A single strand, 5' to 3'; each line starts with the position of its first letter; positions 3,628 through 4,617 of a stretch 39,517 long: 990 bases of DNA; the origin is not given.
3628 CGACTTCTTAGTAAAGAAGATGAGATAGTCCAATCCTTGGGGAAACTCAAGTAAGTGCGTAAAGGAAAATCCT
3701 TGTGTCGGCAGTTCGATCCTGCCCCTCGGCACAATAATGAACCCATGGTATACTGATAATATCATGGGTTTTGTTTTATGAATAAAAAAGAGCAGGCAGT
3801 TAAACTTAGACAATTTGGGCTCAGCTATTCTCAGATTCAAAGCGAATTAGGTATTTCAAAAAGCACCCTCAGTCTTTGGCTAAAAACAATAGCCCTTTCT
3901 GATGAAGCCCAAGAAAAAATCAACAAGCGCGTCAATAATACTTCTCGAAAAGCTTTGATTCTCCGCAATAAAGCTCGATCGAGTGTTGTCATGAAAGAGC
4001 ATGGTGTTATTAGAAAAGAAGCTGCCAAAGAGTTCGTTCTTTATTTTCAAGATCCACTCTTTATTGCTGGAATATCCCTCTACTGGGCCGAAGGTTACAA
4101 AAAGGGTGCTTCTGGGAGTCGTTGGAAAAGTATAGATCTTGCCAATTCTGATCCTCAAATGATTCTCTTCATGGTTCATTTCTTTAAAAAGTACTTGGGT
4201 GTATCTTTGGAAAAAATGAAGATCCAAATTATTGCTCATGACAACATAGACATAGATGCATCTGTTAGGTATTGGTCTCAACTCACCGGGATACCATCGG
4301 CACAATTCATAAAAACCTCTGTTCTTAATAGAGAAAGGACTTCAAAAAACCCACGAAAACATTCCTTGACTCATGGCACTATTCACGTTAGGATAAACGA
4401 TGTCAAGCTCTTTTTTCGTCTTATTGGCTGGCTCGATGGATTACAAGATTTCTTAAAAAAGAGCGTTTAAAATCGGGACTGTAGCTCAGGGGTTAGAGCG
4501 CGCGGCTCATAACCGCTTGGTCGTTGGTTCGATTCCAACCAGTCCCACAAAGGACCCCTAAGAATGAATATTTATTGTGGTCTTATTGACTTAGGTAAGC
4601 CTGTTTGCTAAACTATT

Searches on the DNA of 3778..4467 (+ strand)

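Call 46: search_rna_families(sources=[L231, L233, L241, L243, L254, L255, L257, L244, L230, L238, L240, L256], threshold=gathering)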
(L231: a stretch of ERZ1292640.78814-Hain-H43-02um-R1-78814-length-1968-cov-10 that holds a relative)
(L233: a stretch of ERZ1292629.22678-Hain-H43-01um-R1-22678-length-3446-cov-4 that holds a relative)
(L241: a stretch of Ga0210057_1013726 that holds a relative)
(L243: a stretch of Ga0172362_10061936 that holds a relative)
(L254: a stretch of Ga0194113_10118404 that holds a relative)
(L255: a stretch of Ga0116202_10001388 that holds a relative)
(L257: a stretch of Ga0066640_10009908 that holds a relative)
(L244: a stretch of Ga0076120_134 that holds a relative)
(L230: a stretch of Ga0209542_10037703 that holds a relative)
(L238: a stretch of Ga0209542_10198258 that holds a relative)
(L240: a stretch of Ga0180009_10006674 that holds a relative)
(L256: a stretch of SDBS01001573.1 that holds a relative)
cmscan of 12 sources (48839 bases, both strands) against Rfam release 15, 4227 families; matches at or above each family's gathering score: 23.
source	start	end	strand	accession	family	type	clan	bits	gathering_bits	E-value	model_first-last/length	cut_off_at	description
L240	459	1949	+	RF00177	SSU_rRNA_bacteria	Gene; rRNA;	CL00111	1436.7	50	0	1-1533/1533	no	Bacterial small subunit ribosomal RNA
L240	3222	3456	+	RF00028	Intron_gpI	Intron;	-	87.9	50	3.3e-21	1-253/253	no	Group I catalytic intron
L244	1000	1073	+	RF00005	tRNA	Gene; tRNA;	CL00001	74.3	29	1.6e-14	1-71/71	no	tRNA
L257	1912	1984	+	RF00005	tRNA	Gene; tRNA;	CL00001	73.3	29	3e-14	1-71/71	no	tRNA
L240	2220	2293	+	RF00005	tRNA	Gene; tRNA;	CL00001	73.1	29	3.4e-14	1-71/71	no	tRNA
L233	1216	1288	+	RF00005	tRNA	Gene; tRNA;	CL00001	72.4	29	5.1e-14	1-71/71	no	tRNA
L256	2342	2415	+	RF00005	tRNA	Gene; tRNA;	CL00001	69.8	29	2.8e-13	1-71/71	no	tRNA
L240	2351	2424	+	RF00005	tRNA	Gene; tRNA;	CL00001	68.6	29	5.7e-13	1-71/71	no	tRNA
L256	3473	3544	+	RF00005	tRNA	Gene; tRNA;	CL00001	67.3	29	1.3e-12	1-71/71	no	tRNA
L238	332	403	-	RF00005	tRNA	Gene; tRNA;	CL00001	67.1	29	1.5e-12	1-71/71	no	tRNA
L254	1343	1417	+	RF00005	tRNA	Gene; tRNA;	CL00001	67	29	1.6e-12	1-71/71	no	tRNA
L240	3603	3676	+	RF00005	tRNA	Gene; tRNA;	CL00001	64.9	29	5.9e-12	1-71/71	no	tRNA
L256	2215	2285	-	RF00005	tRNA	Gene; tRNA;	CL00001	62.7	29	2.4e-11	1-71/71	no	tRNA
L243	2120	2191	+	RF00005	tRNA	Gene; tRNA;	CL00001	62.2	29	3.4e-11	1-71/71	no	tRNA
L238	1501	1739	+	RF00028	Intron_gpI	Intron;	-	61.9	50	2.1e-13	1-253/253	no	Group I catalytic intron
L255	2409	2480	+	RF00005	tRNA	Gene; tRNA;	CL00001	60.9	29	7.7e-11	1-71/71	no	tRNA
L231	1039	1113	+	RF00005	tRNA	Gene; tRNA;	CL00001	60.6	29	9.3e-11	1-71/71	no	tRNA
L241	3712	3788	+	RF03167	c-di-GMP-I-GGC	Cis-reg; riboswitch;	CL00126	60.1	59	8.4e-12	1-80/80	no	c-di-GMP-I-GGC riboswitch aptamer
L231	1738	1813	+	RF01051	c-di-GMP-I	Cis-reg; riboswitch;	CL00126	59.2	35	3.8e-09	1-87/87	no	c-di-GMP-I riboswitch aptamer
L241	3145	3219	+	RF00005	tRNA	Gene; tRNA;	CL00001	58.4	29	3.8e-10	1-71/71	no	tRNA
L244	1635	2228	+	RF00028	Intron_gpI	Intron;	-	56.2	50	1.1e-11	1-253/253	no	Group I catalytic intron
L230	3243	3486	+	RF00028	Intron_gpI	Intron;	-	52.8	50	1.1e-10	1-253/253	no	Group I catalytic intron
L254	564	647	+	RF00005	tRNA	Gene; tRNA;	CL00001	49.5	29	1.1e-07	1-71/71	no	tRNA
